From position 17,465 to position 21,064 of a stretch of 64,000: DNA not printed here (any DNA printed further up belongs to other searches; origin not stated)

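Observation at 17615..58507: Tandem pair of giant lipoprotein genes (7,967 aa and 5,644 aa) fills 64% of the window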

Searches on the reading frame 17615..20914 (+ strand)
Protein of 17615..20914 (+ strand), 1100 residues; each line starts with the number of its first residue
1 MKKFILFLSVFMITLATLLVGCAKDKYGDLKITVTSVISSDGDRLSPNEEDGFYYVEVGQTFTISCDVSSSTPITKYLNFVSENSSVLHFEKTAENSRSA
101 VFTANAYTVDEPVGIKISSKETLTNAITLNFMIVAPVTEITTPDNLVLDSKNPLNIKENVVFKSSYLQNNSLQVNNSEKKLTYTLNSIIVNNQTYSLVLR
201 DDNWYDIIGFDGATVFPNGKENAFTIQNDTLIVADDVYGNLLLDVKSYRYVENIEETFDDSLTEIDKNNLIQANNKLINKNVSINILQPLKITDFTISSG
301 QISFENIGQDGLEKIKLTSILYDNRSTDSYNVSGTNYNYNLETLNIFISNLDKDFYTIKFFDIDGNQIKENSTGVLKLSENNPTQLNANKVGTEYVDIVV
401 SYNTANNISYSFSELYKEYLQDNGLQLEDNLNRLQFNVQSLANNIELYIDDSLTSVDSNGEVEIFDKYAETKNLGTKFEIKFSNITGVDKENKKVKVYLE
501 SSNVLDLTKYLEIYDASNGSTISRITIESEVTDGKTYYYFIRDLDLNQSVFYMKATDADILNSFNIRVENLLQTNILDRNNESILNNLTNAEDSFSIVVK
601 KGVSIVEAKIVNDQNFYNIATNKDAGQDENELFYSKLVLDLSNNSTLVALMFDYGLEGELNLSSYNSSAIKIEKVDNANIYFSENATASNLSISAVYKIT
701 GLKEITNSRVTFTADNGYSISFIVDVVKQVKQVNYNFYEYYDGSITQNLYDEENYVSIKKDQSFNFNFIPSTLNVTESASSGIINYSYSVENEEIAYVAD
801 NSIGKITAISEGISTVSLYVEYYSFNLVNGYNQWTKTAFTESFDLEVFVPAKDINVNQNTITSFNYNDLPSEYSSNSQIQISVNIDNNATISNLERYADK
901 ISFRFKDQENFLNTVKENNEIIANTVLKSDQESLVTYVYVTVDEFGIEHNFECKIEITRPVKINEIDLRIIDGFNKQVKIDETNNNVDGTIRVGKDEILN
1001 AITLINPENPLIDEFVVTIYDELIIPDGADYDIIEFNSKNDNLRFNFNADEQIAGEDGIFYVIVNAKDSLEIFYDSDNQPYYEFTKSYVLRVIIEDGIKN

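Call 6: search_protein_families(library=pfam, proteins=[window:17615-20614:+], max_evalue=0.01)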
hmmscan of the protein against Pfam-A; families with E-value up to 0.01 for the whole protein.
window:17615-20614:+ (1000 aa): 0 families

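Call 22: find_related_loci(query=window:17615-20914:+, collection=genome_contigs, flank=10000)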
Query window:17615-20914:+ (1100 aa) in genome_contigs; peptide patterns used: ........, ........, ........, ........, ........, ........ (x = any residue, [..] = any of these).
599 stretches matched a pattern, but none encodes a relative of the query by tblastn (E <= 1e-3).

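Call 58: search_protein_representatives(protein=window:17681-20914:+)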
Query: 1078 residues. Proteins with E-value up to 0.001 (for the whole library): 11; up to 1e-10: 10; up to 1e-30: 6. The best 11 are listed.
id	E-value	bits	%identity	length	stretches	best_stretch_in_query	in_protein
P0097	9.5e-204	695.8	43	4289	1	1-1077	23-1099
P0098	5.2e-107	375.7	34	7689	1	2-1048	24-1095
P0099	5.6e-87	309.3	33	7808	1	2-1077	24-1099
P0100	2.2e-64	234.5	35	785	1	2-698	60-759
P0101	4.2e-59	217.1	30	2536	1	3-1055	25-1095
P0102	1.0e-32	129.8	33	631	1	2-552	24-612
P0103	1.1e-24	103.2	27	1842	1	2-999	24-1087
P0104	2.5e-21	92.0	33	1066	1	632-1002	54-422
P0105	1.9e-13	66.0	37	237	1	2-143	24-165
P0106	8.5e-13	63.8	28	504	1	1-448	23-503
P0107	8.0e-08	47.3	32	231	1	3-148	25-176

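Call 61: find_homologous_proteins(query=window:17615-20914:+, max_evalue=0.001)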
Query window:17615-20914:+: 8000 candidates shared short words with the query, none scored E <= 0.001.

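Call 64: find_encoding_contigs(protein=P0097, flank=10000, max_places=3)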
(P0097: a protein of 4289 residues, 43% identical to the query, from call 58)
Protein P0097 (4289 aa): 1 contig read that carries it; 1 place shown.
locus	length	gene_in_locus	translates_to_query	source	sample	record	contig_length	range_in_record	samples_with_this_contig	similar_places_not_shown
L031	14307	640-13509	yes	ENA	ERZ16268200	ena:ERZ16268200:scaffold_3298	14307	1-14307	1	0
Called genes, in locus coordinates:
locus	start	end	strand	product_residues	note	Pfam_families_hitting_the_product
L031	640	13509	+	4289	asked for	-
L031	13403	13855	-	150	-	PF13476:AAA_23 (faint)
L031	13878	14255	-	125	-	-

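Call 65: find_encoding_contigs(protein=P0103, flank=10000, max_places=3)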
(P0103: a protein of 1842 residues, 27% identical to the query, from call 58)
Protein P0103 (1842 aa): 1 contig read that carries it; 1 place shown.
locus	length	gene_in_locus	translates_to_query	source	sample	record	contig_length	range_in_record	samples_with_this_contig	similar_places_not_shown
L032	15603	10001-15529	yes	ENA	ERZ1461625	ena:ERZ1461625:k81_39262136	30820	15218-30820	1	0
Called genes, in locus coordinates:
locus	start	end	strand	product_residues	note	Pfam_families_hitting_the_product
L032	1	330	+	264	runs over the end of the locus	PF25087:GMPPB_C (weak), PF00132:Hexapep (faint)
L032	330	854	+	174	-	PF01195:Pept_tRNA_hydro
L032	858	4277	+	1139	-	PF17757:UvrB_inter, PF02559:CarD_TRCF_RID, PF00270:DEAD, PF04851:ResIII, PF00271:Helicase_C, PF03461:TRCF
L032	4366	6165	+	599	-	-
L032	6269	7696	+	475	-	PF03706:LPG_synthase_TM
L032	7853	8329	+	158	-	-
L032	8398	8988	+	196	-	PF01551:Peptidase_M23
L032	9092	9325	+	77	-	PF00550:PP-binding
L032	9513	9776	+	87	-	PF12116:SpoIIID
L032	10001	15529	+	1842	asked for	-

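Call 66: find_encoding_contigs(protein=P0101, flank=10000, max_places=3)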
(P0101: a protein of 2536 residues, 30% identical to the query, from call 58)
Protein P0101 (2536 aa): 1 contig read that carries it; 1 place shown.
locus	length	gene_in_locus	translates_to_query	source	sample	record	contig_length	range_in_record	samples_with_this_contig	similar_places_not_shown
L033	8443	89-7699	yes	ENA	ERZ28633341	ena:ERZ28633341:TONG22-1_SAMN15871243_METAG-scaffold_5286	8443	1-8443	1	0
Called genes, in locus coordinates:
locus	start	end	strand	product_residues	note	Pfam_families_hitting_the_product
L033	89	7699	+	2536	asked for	-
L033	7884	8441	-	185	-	?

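Call 71: predict_structure(alignment_id=A2)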
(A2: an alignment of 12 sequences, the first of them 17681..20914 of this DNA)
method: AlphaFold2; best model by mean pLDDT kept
length: 1078 residues; sequences in the alignment: 12
mean_pLDDT: 70.1   pTM: 0.38
mean pLDDT of the five models: 70.1, 68.2, 66.3, 61.7, 59.5
residues with pLDDT >= 90: 145; 70-90: 476; 50-70: 256; < 50: 201
segments of 3 or more residues with pLDDT < 50: 277-320, 358-362, 418-423, 427-438, 463-467, 567-571, 601-610, 752-756, 961-967, 990-1078
pLDDT, mean of each block of 10 residues (from residue 1): 73 85 76 86 88 87 89 82 81 89 88 83 84 87 63 62 86 85 79 62 88 84 87 85 86 89 83 58 42 31 34 38 61 63 55 53 56 74 80 74 53 54 46 40 64 72 48 75 73 67 82 79 77 67 63 59 49 63 75 68 42 80 86 68 89 81 61 88 87 74 86 73 81 90 78 53 88 80 88 91 84 86 92 89 83 87 89 87 89 87 87 92 90 84 61 63 48 55 53 38 32 26 26 27 35 39 33 27
secondary structure, 60 per line:
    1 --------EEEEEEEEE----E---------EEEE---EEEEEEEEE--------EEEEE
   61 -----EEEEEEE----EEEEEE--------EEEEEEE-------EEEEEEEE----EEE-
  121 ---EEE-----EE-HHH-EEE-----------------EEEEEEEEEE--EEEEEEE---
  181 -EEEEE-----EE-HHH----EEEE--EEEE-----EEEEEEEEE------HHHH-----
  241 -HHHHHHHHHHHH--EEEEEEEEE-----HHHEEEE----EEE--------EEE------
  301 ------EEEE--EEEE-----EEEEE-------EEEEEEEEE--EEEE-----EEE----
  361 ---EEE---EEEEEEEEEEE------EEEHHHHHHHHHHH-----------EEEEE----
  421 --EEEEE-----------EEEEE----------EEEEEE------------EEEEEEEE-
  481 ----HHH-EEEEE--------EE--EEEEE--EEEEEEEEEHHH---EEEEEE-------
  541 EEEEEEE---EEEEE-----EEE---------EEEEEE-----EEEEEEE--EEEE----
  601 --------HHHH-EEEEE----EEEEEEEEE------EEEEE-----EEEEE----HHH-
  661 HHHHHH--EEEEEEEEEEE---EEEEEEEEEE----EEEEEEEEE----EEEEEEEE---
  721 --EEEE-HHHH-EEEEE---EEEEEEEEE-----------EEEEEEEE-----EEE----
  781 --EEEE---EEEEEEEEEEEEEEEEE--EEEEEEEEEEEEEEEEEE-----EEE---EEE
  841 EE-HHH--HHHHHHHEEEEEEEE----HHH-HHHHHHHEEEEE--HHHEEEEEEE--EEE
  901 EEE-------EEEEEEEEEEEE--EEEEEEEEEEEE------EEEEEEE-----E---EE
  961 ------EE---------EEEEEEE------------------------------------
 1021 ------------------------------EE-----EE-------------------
elements in order (helices of 4 or more, strands of 3 or more residues): E9-17 E32-35 E39-47 E56-60 E66-72 E77-82 E91-97 E105-112 E117-119 E124-126 E139-141 E159-168 E171-177 E182-186 E202-205 E208-211 E217-225 H232-235 H242-253 E256-264 E273-276 E281-283 E292-294 E307-310 E313-316 E322-326 E334-342 E345-348 E354-356 E364-366 E370-380 E387-389 H390-400 E412-416 E423-427 E439-443 E454-459 E472-479 E489-493 E506-510 E513-521 E528-533 E541-547 E551-555 E561-563 E573-578 E584-590 E593-596 H609-612 E614-618 E623-631 E638-642 E648-652 H661-666 E669-679 E683-692 E697-705 E710-717 E723-726 H728-731 E733-737 E741-749 E761-768 E774-776 E783-786 E790-806 E809-826 E832-834 E838-842 H849-855 E856-863 H872-878 E879-883 E889-895 E898-903 E911-922 E925-936 E943-949 E978-984

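Call 75: fold_search(model_id=the predicted structure, library=pdb)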
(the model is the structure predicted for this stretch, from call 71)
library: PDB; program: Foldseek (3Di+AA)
matches with E <= 10: 1650; with E <= 0.001: 228
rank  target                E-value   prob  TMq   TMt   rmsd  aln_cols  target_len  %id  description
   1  7r5k_10               2.4e-18  1.00  0.13  0.09  54.6      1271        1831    8  Human nuclear pore complex (constricted) (released 2022-06-22)
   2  9hcj_10               1.7e-16  1.00  0.14  0.10  44.7      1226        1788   10  D. discoideum nuclear pore complex (released 2024-12-25)
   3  3b43                  1.5e-11  1.00  0.15  0.24  32.0       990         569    6  I-band fragment I65-I70 from titin (released 2008-01-22)
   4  8q6t_I                6.0e-11  1.00  0.09  0.09  66.0      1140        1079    9  Helical reconstruction of the relaxed thick filament from FIB milled left ventricular mouse myofibrils (released 2023-11-01)
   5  9ijj_4G               6.6e-11  1.00  0.09  0.04  40.2      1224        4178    8  In situ structure of the central apparatus in mouse sperm axoneme. (released 2025-06-04)
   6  8opr_A                1.4e-10  1.00  0.10  0.13  35.7      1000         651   11  Structure of the EA1 surface layer of Bacillus anthracis (released 2023-11-08)
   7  9ijj_4H               1.7e-10  1.00  0.09  0.04  41.1      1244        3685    8  In situ structure of the central apparatus in mouse sperm axoneme. (released 2025-06-04)
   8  7ok5_A                1.8e-10  1.00  0.10  0.16  37.8       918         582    7  Crystal structure of mouse neurofascin 155 immunoglobulin domains (released 2022-12-14)
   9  9ijj_h                2.5e-10  1.00  0.12  0.10  37.1      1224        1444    8  In situ structure of the central apparatus in mouse sperm axoneme. (released 2025-06-04)
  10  4aq1_A                2.9e-10  1.00  0.10  0.14  40.3       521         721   13  Structure of the SbsB S-layer protein of Geobacillus stearothermophilus PV72p2 in complex with nanobody KB6 (released 2012-06-13)
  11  9g93_A                3.2e-10  1.00  0.11  0.16  35.6       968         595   10  CryoET structure of the in vitro grown Bacillus anthracis Sap S-layer (released 2024-12-18)
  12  6qx4_A                4.5e-10  1.00  0.10  0.15  27.8       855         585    9  Structure of the Bacillus anthracis Sap S-layer assembly domain (released 2019-07-31)
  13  7sqc_2A               4.9e-10  1.00  0.12  0.14  40.4      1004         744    8  Ciliary C1 central pair apparatus isolated from Chlamydomonas reinhardtii (released 2022-04-13)
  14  6qx4_B                5.7e-10  1.00  0.09  0.15  27.4       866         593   10  Structure of the Bacillus anthracis Sap S-layer assembly domain (released 2019-07-31)
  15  6hhu_A                7.5e-10  1.00  0.09  0.15  27.9       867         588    9  Structure of the Bacillus anthracis Sap S-layer assembly domain (released 2019-07-24)
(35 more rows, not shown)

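Call 79: list_cluster_members(proteins=[P0098, P0099, P0097, P0101, P0103])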
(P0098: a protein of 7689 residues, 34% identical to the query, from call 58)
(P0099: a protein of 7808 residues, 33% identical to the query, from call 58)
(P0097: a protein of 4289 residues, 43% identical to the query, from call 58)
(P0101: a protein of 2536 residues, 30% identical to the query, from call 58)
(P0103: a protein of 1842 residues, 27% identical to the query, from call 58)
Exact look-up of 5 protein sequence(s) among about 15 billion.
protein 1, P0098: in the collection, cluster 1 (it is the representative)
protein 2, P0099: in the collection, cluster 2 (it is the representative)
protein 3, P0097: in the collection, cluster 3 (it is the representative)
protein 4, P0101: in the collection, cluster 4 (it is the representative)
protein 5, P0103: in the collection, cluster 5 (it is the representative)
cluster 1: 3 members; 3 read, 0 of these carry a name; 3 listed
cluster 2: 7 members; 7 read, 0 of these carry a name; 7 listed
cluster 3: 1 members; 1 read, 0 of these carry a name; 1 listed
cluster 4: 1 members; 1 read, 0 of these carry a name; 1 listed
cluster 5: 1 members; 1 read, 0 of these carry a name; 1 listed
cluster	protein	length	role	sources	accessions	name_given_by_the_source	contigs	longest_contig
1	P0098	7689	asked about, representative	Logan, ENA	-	-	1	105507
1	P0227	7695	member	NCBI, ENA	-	-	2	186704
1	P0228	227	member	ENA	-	-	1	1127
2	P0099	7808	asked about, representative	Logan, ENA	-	-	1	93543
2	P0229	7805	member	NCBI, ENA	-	-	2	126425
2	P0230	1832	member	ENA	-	-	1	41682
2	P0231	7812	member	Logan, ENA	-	-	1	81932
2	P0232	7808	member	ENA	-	-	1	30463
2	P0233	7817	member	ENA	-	-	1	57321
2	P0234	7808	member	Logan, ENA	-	-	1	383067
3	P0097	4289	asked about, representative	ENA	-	-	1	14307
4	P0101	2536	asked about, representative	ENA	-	-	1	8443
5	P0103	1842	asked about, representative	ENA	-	-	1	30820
